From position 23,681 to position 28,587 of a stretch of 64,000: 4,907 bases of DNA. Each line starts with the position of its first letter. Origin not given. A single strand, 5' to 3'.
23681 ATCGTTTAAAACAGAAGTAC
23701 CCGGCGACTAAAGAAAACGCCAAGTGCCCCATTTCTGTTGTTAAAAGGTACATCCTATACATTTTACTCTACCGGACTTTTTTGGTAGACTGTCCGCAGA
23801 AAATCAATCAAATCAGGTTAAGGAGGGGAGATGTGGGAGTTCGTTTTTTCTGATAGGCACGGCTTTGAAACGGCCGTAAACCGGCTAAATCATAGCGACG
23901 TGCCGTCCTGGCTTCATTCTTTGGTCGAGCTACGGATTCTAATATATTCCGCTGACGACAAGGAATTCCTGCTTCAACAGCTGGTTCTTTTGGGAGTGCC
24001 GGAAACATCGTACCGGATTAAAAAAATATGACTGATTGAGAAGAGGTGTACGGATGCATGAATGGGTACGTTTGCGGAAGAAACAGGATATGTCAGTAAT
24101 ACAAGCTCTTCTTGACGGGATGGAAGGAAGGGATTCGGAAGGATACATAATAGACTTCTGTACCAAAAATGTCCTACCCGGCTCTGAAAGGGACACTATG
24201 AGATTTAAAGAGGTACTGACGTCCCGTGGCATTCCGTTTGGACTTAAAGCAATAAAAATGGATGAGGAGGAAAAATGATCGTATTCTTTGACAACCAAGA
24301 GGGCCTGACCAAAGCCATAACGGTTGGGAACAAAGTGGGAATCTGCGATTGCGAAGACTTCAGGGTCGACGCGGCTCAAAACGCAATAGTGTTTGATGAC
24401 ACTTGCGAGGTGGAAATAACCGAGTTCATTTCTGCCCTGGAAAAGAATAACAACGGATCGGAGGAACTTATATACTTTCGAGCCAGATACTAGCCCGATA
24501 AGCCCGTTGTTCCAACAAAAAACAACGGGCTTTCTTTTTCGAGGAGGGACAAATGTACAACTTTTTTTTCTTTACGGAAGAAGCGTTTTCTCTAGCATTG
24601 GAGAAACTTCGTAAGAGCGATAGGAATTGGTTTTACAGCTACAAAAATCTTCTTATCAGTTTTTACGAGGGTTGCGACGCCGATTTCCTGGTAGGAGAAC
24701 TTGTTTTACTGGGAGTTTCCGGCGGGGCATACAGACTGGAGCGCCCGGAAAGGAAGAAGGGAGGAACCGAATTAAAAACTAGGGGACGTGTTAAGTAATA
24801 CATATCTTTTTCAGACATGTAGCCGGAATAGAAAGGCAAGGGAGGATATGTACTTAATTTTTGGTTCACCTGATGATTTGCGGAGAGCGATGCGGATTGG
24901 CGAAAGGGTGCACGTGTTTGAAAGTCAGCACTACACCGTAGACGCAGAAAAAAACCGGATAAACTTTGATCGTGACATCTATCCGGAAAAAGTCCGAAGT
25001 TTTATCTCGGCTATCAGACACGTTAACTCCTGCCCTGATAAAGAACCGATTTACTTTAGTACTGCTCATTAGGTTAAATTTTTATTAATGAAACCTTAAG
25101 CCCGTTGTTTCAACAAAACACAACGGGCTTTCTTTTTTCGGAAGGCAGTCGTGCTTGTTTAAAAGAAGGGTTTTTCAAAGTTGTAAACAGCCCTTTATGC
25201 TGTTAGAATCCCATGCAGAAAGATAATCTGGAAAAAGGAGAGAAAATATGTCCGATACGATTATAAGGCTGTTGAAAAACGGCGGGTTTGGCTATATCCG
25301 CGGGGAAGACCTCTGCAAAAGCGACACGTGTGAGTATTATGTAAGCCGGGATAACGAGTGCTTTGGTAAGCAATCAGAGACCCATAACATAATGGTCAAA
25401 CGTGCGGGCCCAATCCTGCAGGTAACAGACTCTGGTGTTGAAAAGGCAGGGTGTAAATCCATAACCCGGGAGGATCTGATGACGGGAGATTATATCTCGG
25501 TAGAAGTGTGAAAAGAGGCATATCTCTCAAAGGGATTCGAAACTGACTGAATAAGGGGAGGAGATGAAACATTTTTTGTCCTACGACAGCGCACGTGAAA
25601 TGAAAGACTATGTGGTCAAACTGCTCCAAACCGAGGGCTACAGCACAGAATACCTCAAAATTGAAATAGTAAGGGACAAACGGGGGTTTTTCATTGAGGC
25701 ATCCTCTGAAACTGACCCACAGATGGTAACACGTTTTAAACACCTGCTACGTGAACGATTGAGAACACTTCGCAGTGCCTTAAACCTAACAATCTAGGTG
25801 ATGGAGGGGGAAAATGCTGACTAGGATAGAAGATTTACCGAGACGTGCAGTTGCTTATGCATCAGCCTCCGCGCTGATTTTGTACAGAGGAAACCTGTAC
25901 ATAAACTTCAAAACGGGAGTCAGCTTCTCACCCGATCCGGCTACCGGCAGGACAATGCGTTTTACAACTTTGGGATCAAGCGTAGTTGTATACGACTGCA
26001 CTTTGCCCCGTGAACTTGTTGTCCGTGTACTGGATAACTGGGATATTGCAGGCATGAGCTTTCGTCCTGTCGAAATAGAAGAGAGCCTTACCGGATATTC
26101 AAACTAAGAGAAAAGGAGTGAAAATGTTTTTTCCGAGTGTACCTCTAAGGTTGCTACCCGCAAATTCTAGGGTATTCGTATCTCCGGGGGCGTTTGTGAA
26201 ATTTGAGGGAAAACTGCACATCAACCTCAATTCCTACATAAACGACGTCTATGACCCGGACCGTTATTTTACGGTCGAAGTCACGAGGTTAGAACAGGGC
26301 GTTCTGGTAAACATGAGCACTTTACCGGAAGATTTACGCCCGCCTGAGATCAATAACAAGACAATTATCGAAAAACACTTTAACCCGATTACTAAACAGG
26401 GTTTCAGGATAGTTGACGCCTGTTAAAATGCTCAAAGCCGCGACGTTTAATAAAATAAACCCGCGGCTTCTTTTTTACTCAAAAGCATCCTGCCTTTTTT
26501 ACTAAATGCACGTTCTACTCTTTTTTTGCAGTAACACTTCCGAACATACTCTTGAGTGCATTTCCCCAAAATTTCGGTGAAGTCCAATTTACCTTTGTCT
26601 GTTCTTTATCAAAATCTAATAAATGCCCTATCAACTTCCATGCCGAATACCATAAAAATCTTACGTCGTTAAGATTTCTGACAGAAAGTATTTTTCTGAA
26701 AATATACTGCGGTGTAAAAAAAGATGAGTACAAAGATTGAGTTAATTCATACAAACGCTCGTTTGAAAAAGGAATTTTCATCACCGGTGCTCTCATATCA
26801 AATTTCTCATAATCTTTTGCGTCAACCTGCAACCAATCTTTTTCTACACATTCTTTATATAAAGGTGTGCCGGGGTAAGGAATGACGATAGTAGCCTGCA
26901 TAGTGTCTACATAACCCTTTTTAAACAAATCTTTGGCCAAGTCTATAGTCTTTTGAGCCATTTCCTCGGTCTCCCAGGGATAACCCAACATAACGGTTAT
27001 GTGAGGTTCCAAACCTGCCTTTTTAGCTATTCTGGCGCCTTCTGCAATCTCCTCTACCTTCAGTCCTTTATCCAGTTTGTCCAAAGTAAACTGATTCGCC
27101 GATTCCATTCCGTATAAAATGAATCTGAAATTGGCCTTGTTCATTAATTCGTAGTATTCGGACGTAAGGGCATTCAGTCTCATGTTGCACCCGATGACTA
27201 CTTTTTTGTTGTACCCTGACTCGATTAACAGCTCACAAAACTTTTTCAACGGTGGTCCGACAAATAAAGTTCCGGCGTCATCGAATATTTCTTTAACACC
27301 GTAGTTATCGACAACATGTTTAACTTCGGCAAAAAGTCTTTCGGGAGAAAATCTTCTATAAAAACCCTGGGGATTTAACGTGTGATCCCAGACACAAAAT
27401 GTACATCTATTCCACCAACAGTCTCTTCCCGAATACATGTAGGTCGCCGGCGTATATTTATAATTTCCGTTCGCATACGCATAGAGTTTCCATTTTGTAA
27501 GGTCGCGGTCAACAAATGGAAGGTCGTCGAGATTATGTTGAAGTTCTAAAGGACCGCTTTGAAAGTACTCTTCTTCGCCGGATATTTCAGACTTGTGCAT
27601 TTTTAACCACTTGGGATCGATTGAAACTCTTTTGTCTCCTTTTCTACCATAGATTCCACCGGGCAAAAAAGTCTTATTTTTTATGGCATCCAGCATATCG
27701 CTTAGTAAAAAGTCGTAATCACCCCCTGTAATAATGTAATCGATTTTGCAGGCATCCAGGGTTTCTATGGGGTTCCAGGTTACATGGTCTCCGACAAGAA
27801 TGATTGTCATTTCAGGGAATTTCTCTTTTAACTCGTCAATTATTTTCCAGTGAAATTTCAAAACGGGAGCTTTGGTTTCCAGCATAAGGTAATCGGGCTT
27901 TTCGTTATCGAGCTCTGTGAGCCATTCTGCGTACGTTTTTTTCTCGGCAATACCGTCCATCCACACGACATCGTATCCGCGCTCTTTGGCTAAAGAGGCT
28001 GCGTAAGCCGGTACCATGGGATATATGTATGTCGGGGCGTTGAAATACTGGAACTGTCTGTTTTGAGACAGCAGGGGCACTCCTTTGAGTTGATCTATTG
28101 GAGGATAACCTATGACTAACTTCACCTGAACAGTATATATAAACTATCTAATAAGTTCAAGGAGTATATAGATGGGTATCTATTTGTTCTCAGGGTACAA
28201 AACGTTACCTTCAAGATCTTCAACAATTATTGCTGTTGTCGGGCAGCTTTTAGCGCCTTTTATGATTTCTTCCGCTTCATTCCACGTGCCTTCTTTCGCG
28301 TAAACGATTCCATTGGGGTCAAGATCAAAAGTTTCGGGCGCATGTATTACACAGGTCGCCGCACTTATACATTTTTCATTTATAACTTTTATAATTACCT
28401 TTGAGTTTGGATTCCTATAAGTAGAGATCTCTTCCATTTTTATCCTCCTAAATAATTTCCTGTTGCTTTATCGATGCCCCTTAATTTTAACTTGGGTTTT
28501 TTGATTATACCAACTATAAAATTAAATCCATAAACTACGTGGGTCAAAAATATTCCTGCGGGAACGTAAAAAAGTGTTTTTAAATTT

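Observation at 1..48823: Very large (~49 kb, more than 35 genes) glycoconjugate biosynthesis island dominated by GT-C membrane glycosyltransferases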

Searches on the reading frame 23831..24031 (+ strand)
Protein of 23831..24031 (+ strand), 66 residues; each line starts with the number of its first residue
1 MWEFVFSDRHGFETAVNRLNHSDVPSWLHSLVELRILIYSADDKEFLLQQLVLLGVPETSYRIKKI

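Call 31: search_protein_families(library=pfam, proteins=[window:23831-24031:+], max_evalue=1)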
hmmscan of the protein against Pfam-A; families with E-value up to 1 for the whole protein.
window:23831-24031:+ (66 aa): 1 family
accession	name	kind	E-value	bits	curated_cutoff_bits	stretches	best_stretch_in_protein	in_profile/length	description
PF25004.1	DUF7782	-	0.17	12.6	27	1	8-52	40-85/120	Domain of unknown function (DUF7782)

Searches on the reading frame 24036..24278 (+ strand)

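Call 31: search_protein_families(library=pfam, proteins=[window:24036-24278:+], max_evalue=1)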
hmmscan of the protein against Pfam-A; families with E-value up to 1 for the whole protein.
window:24036-24278:+ (80 aa): 1 family
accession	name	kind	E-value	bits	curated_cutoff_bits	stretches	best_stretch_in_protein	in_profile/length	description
PF25668.1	ASFV_p49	-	0.15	11.2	27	1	12-77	183-248/438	African swine fever virus minor capsid protein p49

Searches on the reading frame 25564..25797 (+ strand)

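Call 31: search_protein_families(library=pfam, proteins=[window:25564-25797:+], max_evalue=1)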
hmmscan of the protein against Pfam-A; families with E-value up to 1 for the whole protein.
window:25564-25797:+ (77 aa): 1 family
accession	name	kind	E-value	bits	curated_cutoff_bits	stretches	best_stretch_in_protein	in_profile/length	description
PF23135.2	TRI4_N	-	0.00097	19.5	27.8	1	1-25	22-47/61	TRI4 N-terminal domain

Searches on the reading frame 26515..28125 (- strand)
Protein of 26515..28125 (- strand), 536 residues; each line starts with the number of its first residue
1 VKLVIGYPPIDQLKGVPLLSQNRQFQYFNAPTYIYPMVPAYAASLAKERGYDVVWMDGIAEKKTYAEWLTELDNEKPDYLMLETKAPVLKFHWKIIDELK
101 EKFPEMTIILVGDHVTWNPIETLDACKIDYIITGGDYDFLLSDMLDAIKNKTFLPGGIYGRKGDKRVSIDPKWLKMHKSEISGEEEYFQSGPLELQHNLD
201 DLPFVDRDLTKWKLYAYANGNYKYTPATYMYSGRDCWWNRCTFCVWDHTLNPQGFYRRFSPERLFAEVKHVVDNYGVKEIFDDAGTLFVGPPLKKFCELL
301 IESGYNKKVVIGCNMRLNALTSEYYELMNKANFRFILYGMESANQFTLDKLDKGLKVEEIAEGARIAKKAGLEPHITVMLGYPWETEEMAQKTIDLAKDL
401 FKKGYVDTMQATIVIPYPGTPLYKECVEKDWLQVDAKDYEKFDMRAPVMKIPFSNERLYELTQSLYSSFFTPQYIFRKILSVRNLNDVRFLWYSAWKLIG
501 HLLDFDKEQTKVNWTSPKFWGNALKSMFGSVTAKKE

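Call 7: search_protein_families(library=pfam, proteins=[window:26515-28125:-], max_evalue=0.01)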
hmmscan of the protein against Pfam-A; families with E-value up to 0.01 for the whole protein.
window:26515-28125:- (536 aa): 3 families
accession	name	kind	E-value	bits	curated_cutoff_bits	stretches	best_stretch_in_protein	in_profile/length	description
PF04055.27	Radical_SAM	-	4.4e-18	66.4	29.5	1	234-397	5-166/166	Radical SAM superfamily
PF02310.24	B12-binding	-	2.7e-05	24.4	32.1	1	34-134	12-111/121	B12 binding domain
PF25199.1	nSTAND_NTPase5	-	0.0032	17.7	34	1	41-118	61-138/145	Novel STAND NTPase 5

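Call 13: search_protein_families(library=ncbifam, proteins=[window:26515-28125:-], max_evalue=0.01)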
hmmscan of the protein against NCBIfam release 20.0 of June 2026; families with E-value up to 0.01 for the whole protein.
window:26515-28125:- (536 aa): 20 families
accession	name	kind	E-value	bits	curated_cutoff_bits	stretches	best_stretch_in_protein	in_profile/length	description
TIGR03471.1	HpnJ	equivalog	3.3e-45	154.8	577.6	2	195-481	165-445/472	hopanoid biosynthesis associated radical SAM protein HpnJ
TIGR02026.1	BchE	equivalog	5.7e-28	98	481.35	1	40-478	26-436/497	magnesium-protoporphyrin IX monomethyl ester anaerobic oxidative cyclase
NF050148.1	rSAM_ApyD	equivalog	1.3e-19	70.1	750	1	232-427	204-394/645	RiPP biosynthesis radical SAM protein ApyD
TIGR04479.1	bcpD_PhpK_rSAM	subfamily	7.9e-16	57.5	600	1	228-399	242-408/504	PhpK family radical SAM P-methyltransferase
TIGR04013.1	B12_SAM_MJ_1487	hypoth_equivalog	9.9e-15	54.2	251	1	315-425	247-356/382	TIGR04013 family B12-binding domain/radical SAM domain-containing protein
TIGR04072.2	rSAM_ladder_B12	equivalog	2.3e-13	49.6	360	1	234-479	187-425/443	lipid biosynthesis B12-binding/radical SAM protein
TIGR04014.1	B12_SAM_MJ_0865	equivalog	5e-13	48.6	360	1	228-429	161-361/434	methyl-coenzyme M reductase glutamine C-methyltransferase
TIGR03975.1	rSAM_ocin_1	subfamily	1.1e-12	47.3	281.85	1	96-396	148-426/606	RiPP maturation radical SAM C-methyltransferase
TIGR04367.1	HpnR_B12_rSAM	equivalog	2.3e-12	46.2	650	1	195-460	158-403/490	hopanoid C-3 methylase HpnR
TIGR04385.1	B12_rSAM_cofa1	equivalog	3.5e-11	43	450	1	197-413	168-377/438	B12 lower ligand biosynthesis radical SAM protein BzaD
NF033070.1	rSAM_AprD4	equivalog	3.8e-11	42.6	500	1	199-444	170-408/456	AprD4 family radical SAM diol-dehydratase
TIGR04295.1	B12_rSAM_oligo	hypoth_equivalog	2.8e-10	39.5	400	1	27-426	16-384/422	TIGR04295 family B12-binding domain-containing radical SAM protein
NF038361.1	rSAM_Sden_1168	equivalog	1.4e-07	30.4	575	1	198-430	249-477/560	Sden_1168 family B12-binding radical SAM P-methyltransferase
TIGR03960.1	rSAM_fuse_unch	hypoth_equivalog_domain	1.2e-06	27.3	462.3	1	240-403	265-427/605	TIGR03960 family B12-binding radical SAM protein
NF040546.1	rSAM_CUAEP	equivalog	4.1e-06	25.7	500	1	206-479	149-421/468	CUAEP/CCAEP-tail radical SAM (seleno)protein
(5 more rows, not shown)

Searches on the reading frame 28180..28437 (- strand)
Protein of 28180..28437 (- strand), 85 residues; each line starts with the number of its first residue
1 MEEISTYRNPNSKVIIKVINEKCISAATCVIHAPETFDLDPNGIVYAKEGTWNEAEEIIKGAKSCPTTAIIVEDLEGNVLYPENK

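Call 7: search_protein_families(library=pfam, proteins=[window:28180-28437:-], max_evalue=0.01)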
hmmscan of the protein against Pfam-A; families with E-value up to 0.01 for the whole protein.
window:28180-28437:- (85 aa): 3 families
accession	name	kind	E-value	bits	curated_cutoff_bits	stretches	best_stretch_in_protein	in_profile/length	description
PF13370.11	Fer4_13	-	1.8e-09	38.6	24.5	1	20-71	2-57/58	4Fe-4S single cluster domain of Ferredoxin I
PF06902.16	Fer4_19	-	2.2e-06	28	24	1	11-69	3-58/64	Divergent 4Fe-4S mono-cluster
PF13459.11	Fer4_15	-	2.2e-05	25.5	22.4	1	20-72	5-66/66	4Fe-4S single cluster domain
